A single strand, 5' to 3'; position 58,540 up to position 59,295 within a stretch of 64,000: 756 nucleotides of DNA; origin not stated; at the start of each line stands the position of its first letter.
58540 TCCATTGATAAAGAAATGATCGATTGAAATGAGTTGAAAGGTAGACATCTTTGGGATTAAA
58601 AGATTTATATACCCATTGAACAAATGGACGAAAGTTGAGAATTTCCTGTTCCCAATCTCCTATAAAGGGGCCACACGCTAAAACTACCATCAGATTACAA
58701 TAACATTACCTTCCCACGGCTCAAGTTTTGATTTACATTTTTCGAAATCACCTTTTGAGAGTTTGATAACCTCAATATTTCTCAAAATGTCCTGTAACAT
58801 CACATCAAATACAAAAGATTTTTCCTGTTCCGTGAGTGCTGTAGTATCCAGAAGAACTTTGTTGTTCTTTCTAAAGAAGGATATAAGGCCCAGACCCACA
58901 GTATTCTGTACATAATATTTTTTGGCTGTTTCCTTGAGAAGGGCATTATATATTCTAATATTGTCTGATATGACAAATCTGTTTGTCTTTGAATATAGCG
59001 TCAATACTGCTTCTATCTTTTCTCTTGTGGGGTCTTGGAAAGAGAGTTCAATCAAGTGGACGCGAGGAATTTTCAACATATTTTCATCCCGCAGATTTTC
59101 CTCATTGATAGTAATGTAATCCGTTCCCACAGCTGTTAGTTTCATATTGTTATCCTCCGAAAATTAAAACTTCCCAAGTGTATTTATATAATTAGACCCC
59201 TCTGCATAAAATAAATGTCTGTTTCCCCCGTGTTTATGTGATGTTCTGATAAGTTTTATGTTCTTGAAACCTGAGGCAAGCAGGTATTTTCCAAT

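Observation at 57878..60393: Kinase-like plus SAM-methyltransferase fusion next to glycosyltransferase-like genes: a WbdD-like glycan chain terminator in a phage?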

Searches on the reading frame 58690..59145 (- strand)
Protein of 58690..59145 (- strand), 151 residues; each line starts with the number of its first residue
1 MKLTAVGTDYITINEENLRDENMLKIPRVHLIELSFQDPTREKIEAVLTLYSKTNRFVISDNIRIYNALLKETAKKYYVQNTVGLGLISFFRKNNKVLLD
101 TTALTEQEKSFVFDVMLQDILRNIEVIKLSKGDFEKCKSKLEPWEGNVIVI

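Call 3: search_protein_families(library=pfam, proteins=[window:58690-59145:-], max_evalue=0.1)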
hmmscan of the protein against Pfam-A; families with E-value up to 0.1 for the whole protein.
window:58690-59145:- (151 aa): 0 families

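Call 4: search_protein_families(library=phrogs, proteins=[window:58690-59145:-], max_evalue=0.01)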
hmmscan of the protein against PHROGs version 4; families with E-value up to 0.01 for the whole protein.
window:58690-59145:- (151 aa): 0 families

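Call 22: search_protein_families(library=ncbifam, proteins=[window:58690-59145:-], max_evalue=0.1)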
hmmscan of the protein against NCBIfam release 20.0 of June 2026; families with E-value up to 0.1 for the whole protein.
window:58690-59145:- (151 aa): 1 family
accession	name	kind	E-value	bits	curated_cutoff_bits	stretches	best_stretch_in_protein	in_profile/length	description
TIGR04212.1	GlyGly_RbtA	equivalog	0.029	12.7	295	1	49-137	215-303/605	rhombotarget A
